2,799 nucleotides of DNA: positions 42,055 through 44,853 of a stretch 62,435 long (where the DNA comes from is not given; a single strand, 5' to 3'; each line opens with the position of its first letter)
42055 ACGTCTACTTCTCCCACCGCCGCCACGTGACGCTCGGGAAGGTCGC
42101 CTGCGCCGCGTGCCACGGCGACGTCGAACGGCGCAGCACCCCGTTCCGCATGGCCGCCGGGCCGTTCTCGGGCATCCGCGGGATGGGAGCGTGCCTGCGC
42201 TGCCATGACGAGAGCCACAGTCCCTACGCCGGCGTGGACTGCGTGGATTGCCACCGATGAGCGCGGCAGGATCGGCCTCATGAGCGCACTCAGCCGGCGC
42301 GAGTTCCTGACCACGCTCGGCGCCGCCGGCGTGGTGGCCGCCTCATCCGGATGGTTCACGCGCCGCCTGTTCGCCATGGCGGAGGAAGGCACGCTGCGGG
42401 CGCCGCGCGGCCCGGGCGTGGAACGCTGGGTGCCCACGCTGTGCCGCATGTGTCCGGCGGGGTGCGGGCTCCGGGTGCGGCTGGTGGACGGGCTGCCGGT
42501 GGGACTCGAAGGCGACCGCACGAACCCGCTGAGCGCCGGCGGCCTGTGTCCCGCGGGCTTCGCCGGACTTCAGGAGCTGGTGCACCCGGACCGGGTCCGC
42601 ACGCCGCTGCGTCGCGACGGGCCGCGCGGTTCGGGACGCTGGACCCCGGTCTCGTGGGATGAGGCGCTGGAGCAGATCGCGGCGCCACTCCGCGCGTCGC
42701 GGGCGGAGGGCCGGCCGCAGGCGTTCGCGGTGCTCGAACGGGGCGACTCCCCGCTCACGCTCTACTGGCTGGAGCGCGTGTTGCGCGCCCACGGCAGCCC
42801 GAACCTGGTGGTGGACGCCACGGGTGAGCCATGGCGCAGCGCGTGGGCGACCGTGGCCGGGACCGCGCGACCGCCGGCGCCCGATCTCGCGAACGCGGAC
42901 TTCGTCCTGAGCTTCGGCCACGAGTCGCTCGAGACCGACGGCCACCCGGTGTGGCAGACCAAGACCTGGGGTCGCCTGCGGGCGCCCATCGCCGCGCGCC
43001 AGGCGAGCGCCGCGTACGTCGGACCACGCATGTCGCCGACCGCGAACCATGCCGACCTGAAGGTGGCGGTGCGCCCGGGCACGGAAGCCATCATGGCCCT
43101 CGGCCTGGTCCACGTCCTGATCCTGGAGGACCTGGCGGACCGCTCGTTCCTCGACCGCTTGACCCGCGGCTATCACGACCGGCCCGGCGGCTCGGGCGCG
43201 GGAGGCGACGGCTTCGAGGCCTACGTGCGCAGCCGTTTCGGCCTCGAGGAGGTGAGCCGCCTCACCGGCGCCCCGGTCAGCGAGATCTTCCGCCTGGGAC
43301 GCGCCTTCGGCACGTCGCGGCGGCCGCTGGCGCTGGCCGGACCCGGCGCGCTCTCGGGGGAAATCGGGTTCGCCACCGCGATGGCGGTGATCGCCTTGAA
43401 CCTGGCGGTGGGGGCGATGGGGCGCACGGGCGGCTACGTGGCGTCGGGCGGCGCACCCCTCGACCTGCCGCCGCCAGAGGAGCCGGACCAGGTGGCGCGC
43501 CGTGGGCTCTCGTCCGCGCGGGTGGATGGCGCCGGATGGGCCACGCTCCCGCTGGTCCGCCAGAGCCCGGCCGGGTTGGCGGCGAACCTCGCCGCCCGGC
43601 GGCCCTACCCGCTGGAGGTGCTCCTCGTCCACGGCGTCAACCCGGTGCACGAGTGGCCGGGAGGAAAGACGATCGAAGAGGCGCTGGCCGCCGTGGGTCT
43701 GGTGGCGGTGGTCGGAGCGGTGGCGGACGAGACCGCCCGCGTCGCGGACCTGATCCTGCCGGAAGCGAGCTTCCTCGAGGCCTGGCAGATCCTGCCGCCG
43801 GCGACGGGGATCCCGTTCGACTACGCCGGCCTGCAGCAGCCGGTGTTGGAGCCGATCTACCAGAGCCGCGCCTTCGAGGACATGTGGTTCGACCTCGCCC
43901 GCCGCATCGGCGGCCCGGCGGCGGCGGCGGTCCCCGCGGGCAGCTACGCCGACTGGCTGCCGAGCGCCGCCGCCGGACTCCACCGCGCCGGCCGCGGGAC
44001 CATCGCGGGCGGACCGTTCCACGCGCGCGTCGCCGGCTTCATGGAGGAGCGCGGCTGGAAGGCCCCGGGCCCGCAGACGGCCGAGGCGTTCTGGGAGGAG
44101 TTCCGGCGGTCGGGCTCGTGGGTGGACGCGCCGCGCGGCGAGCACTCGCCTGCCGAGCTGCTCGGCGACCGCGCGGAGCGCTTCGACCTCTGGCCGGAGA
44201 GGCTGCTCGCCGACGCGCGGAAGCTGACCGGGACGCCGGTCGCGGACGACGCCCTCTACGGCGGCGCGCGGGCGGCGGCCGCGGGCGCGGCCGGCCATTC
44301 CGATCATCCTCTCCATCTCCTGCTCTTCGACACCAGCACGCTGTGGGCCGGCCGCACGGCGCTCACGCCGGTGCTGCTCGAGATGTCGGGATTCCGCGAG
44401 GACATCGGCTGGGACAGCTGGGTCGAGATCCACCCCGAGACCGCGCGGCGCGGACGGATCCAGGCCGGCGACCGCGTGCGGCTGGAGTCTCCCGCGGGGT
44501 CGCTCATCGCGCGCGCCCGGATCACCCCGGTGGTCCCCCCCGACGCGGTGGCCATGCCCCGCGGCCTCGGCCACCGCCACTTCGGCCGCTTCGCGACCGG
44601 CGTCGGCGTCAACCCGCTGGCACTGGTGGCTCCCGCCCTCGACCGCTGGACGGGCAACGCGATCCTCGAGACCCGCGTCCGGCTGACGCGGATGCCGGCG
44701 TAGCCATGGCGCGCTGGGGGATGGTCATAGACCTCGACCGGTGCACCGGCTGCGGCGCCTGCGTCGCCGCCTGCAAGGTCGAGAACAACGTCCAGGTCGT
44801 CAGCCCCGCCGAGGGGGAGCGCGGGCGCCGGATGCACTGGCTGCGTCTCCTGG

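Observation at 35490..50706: Sigma-54/two-component-controlled cluster joining a Cyc2-like porin-cytochrome, a cupredoxin, an ACIII/Qrc-like quinone module and 13 further haems: candidate outer-membrane-to-quinone electron conduit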

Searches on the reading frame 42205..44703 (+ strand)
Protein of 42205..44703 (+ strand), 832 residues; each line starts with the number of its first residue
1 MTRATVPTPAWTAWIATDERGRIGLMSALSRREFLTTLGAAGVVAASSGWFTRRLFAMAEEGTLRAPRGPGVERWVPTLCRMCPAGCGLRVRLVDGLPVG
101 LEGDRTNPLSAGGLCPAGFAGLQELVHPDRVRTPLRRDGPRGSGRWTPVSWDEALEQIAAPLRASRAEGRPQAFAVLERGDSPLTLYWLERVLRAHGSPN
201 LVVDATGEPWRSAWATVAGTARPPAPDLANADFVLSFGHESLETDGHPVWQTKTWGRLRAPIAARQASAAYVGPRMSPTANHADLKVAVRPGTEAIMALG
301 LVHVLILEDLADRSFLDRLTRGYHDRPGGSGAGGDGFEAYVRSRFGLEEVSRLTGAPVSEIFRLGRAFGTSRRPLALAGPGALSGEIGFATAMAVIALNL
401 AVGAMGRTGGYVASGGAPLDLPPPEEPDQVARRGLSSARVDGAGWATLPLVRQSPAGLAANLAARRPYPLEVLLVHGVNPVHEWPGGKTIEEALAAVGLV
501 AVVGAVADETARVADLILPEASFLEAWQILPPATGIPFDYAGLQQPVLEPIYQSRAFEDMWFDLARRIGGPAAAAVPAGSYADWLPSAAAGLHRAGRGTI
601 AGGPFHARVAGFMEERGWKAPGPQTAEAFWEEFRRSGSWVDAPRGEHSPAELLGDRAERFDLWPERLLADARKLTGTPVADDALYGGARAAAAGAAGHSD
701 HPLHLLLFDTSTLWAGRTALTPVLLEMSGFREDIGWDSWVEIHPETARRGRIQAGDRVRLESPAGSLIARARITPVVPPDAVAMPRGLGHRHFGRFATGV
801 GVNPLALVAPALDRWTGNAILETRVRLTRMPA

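Call 8: search_protein_families(library=pfam, proteins=[window:42205-44703:+], max_evalue=0.01)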
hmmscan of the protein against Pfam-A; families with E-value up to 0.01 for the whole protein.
window:42205-44703:+ (832 aa): 3 families
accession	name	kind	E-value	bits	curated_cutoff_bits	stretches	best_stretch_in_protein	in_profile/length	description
PF00384.28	Molybdopterin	-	1.4e-28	100.4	24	1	130-565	1-351/353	Molybdopterin oxidoreductase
PF01568.27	Molydop_binding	-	6.1e-14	52.4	26.8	1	738-817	30-102/110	Molydopterin dinucleotide binding domain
PF04879.21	Molybdop_Fe4S4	-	4.4e-10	39.8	22.7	1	74-123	2-51/55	Molybdopterin oxidoreductase Fe4S4 domain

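Call 10: search_protein_families(library=ncbifam, proteins=[window:42205-44703:+], max_evalue=0.01)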
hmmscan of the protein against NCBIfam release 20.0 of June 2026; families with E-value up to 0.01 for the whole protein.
window:42205-44703:+ (832 aa): 25 families
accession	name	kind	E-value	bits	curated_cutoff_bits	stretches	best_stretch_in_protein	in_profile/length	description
NF041783.2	mnquin_red_QrcB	equivalog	2.2e-71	241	440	2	71-569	48-504/695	menaquinone reductase molybdopterin-binding-like subunit QrcB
NF012032.0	PRK15488.1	equivalog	4.4e-64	216.7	694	3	29-411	3-361/759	thiosulfate reductase PhsA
NF041714.1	arsenate_red_ArrA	equivalog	8.5e-48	163.1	1600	2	29-558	3-556/848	arsenate respiratory reductase molybdopterin-containing subunit ArrA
TIGR01591.1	Fdh-alpha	equivalog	2.7e-43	148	666.25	2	78-525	1-439/672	formate dehydrogenase subunit alpha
TIGR02166.1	dmsA_ynfE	subfamily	1.3e-39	135.9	777.7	3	29-414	1-400/794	DMSO/selenate family reductase complex A subunit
NF047855.1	AssmNtatRedNasC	equivalog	6.8e-34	117.2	1100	4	271-414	214-346/708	assimilatory nitrate reductase catalytic subunit NasC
NF041885.1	selenate_YnfE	exception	1.5e-28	99.1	1675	2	227-411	215-404/805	selenate/tellurate reductase subunit YnfE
TIGR03479.1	DMSO_red_II_alp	subfamily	2.5e-26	92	984.75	2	115-317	105-304/913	molybdopterin-dependent oxidoreductase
NF041884.1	selenate_YnfF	exception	4.4e-26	91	1650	1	29-414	1-400/798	selenate/tellurate reductase subunit YnfF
NF011566.1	PRK14990.1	exception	9.5e-25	86.7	1600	2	227-414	228-420/814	dimethylsulfoxide reductase subunit A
NF011567.1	PRK14991.1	equivalog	5.5e-24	84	1750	4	736-797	905-966/1022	tetrathionate reductase subunit TtrA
NF041513.1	formate_DH_Act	exception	9.9e-17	60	1400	2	61-169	28-134/1067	formate dehydrogenase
TIGR01553.1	formate-DH-alph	equivalog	1.3e-16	59.6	814.2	2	30-166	3-140/1009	formate dehydrogenase-N subunit alpha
TIGR00509.1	bisC_fam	subfamily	1e-15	57.1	1017.55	1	230-570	167-512/772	molybdopterin guanine dinucleotide-containing S/N-oxide reductase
NF041323.1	Nitr_red_NasA_Halo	equivalog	1.4e-13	50.3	1000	1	83-410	3-310/673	assimilatory nitrate reductase NasA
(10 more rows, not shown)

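Call 11: search_solved_structures(query=window:42205-44703:+, max_evalue=0.001)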
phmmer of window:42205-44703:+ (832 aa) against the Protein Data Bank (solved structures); distinct sequences matched with E-value up to 0.001: 51.
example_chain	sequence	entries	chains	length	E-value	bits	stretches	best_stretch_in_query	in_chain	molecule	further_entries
6cz7_A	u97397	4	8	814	3.5e-51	177.8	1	67-820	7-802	ArrA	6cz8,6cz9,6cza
2vpw_A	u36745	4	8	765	4.8e-38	134.3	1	61-557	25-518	THIOSULFATE REDUCTASE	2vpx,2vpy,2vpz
9t1s_L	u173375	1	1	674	5.6e-28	101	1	75-525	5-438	formate dehydrogenase (coenzyme F420)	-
2jio_A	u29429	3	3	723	4.1e-27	98.1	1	73-525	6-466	PERIPLASMIC NITRATE REDUCTASE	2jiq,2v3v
2jim_A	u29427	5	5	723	1.8e-26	96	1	73-525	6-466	PERIPLASMIC NITRATE REDUCTASE | PROTEIN (PERIPLASMIC NITRATE REDUCTASE)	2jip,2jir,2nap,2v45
7qv7_S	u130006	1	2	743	4.8e-25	91.3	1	72-525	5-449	Hydrogen dependent carbon dioxide reductase subunit FdhF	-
9wxb_B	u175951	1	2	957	5.6e-25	91.1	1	73-526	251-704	Formate dehydrogenase alpha subunit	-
9vap_A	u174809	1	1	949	2.4e-24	89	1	28-411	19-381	Formate dehydrogenase molybdopterin-binding subunit FdhA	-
6tg9_A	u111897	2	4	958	6e-24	87.7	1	72-526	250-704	Formate dehydrogenase subunit alpha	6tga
7bkb_D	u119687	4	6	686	1.6e-23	86.2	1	72-325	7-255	Formate dehydrogenase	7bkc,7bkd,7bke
2e7z_A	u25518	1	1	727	1.7e-19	72.9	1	80-326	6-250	Acetylene hydratase Ahy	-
1aa6_A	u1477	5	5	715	3.3e-18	68.7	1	76-525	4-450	FORMATE DEHYDROGENASE H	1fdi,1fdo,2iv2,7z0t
1ogy_A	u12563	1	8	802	8.3e-15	57.4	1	74-321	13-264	PERIPLASMIC NITRATE REDUCTASE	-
7vw6_A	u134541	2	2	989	9.8e-15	57.2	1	73-578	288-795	Formate dehydrogenase | Tungsten-containing formate dehydrogenase alpha subunit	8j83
7e5z_A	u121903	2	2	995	1e-14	57.1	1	73-578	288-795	Formate dehydrogenase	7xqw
8k9e_B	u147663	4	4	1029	1.9e-12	49.6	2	19-147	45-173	Fe-S-cluster-containing hydrogenase components 1-like protein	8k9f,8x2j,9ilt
6lod_B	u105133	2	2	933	7.9e-09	37.6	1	452-557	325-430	Fe-S-cluster-containing hydrogenase components 1-like protein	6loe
6f0k_B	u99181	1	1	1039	8.8e-08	34.2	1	456-554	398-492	Fe-S-cluster-containing hydrogenase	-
6btm_B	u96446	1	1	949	0.00035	22.2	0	465-569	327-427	Alternative Complex III subunit B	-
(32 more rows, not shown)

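Call 13: search_solved_structures(query=window:42205-44703:+, max_evalue=1e-30, show_alignments=2)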
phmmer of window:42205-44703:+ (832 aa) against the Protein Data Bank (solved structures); distinct sequences matched with E-value up to 1e-30: 2.
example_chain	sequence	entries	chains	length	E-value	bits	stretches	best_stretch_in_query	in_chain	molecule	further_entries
6cz7_A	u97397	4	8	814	3.5e-51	177.8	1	67-820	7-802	ArrA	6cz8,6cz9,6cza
2vpw_A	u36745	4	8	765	4.8e-38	134.3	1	61-557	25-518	THIOSULFATE REDUCTASE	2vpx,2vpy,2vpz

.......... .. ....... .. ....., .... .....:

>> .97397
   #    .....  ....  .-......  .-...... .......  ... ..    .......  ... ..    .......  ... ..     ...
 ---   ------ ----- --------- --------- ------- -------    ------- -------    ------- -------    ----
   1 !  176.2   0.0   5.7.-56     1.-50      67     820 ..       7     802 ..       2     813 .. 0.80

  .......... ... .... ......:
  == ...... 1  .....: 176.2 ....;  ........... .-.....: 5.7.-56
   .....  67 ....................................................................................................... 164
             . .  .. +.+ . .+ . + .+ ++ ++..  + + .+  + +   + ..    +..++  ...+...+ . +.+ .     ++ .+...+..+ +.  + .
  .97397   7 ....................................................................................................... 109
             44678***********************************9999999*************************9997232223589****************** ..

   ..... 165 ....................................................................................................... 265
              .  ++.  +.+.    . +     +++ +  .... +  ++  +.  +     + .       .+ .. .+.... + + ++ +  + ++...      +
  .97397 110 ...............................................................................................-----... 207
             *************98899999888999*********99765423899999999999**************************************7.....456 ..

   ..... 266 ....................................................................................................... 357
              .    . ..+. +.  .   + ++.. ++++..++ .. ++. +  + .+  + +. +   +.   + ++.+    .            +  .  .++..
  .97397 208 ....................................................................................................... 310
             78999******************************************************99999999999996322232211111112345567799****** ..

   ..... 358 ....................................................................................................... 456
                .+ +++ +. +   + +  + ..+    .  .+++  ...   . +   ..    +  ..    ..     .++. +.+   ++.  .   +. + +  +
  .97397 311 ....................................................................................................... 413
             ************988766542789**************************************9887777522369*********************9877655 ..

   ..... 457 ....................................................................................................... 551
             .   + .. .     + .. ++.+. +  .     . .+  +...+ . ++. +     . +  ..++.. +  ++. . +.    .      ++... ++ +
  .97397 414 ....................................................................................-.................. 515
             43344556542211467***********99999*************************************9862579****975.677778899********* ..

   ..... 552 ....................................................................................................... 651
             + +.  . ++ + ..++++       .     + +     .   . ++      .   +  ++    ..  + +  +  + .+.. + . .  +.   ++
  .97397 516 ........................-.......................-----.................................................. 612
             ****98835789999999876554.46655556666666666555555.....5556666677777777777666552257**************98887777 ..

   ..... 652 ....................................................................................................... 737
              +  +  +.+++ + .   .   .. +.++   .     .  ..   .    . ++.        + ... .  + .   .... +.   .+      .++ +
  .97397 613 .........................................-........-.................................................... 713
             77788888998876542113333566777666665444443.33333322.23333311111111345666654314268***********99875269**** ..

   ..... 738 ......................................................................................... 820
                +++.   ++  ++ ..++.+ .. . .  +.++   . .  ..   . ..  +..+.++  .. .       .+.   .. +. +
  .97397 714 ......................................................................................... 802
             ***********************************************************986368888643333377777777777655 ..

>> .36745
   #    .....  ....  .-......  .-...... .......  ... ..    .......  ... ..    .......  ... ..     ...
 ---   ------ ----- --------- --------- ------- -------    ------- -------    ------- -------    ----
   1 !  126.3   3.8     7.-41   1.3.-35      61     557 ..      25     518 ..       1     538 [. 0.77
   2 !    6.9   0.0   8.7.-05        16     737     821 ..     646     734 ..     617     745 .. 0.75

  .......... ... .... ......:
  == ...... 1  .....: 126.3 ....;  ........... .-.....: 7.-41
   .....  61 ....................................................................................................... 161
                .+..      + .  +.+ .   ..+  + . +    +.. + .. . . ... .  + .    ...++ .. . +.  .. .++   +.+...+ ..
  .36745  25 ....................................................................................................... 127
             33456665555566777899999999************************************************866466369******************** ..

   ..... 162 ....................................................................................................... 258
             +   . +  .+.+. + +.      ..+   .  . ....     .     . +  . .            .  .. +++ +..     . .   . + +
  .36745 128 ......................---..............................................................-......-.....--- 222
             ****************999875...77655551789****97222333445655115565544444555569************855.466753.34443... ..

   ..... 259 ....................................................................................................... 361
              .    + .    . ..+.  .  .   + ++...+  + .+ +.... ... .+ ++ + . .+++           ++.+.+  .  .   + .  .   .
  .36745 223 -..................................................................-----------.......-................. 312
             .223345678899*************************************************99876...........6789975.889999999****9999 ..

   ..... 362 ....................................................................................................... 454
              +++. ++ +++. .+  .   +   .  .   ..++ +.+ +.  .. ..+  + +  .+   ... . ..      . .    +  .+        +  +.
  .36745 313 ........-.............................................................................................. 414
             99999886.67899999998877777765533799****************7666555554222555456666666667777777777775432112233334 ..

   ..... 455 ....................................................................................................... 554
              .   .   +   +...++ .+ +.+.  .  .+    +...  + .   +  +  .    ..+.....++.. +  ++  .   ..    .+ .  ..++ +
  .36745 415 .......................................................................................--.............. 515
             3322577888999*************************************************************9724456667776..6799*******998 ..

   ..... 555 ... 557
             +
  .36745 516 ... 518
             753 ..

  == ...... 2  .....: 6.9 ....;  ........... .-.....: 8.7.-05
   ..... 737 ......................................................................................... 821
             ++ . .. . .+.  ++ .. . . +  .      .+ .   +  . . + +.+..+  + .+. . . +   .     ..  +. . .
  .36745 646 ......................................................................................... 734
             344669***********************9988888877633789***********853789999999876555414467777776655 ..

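Call 49: find_homologous_proteins(query=window:42277-44703:+, max_evalue=1e-10)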
Query window:42277-44703:+ (808 aa): 1035 proteins with E <= 1e-10 among 8000 candidates; the best 120 are listed.
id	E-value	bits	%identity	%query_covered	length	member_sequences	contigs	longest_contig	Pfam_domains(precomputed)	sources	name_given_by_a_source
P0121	0.0e+0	1808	100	100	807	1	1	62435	PF00384.28,PF01568.28,PF04879.22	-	-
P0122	0.0e+0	1614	90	100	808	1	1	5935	PF00384.28,PF01568.28,PF04879.22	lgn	-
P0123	0.0e+0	1510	82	100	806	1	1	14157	PF00384.28,PF01568.28,PF04879.22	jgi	jgi:anaerobic selenocysteine-containing dehydrogenase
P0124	0.0e+0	1474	82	100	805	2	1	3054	PF00384.28,PF01568.28,PF04879.22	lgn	-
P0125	0.0e+0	1471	81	100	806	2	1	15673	PF00384.28,PF01568.28,PF04879.22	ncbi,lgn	-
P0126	0.0e+0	1454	80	100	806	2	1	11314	PF00384.28,PF01568.28,PF04879.22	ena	-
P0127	0.0e+0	1446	81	100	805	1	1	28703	PF00384.28,PF01568.28,PF04879.22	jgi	jgi:anaerobic selenocysteine-containing dehydrogenase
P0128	0.0e+0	1417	78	100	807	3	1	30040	PF00384.28,PF01568.28,PF04879.22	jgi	-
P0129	0.0e+0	1415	79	100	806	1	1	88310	PF00384.28,PF01568.28,PF04879.22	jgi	jgi:anaerobic selenocysteine-containing dehydrogenase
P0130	0.0e+0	1406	79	100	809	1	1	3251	PF00384.28,PF01568.28,PF04879.22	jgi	jgi:anaerobic selenocysteine-containing dehydrogenase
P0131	0.0e+0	1327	74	100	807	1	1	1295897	PF00384.28,PF01568.28,PF04879.22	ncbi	ncbi:MAG: molybdopterin-dependent oxidoreductase [bacterium]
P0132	0.0e+0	1317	72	100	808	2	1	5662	PF00384.28,PF01568.28,PF04879.22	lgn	-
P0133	0.0e+0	1299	72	100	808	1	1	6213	PF00384.28,PF01568.28,PF04879.22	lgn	-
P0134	0.0e+0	1297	72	100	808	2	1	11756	PF00384.28,PF01568.28,PF04879.22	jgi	jgi:anaerobic selenocysteine-containing dehydrogenase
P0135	0.0e+0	1209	67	99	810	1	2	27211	PF00384.28,PF01568.28,PF04879.22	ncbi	-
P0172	2.1e-113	399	31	100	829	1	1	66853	PF00384.28,PF01568.28,PF04879.22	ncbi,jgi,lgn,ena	-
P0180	5.1e-105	371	31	99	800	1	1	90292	PF00384.28,PF01568.28,PF04879.22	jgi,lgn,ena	-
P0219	2.1e-87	313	32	99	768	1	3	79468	PF10518.15,PF00384.28,PF01568.28,PF04879.22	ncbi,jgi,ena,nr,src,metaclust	ncbi:MAG TPA: molybdopterin-dependent oxidoreductase [Terriglobia bacterium]|nr:molybdopterin-depend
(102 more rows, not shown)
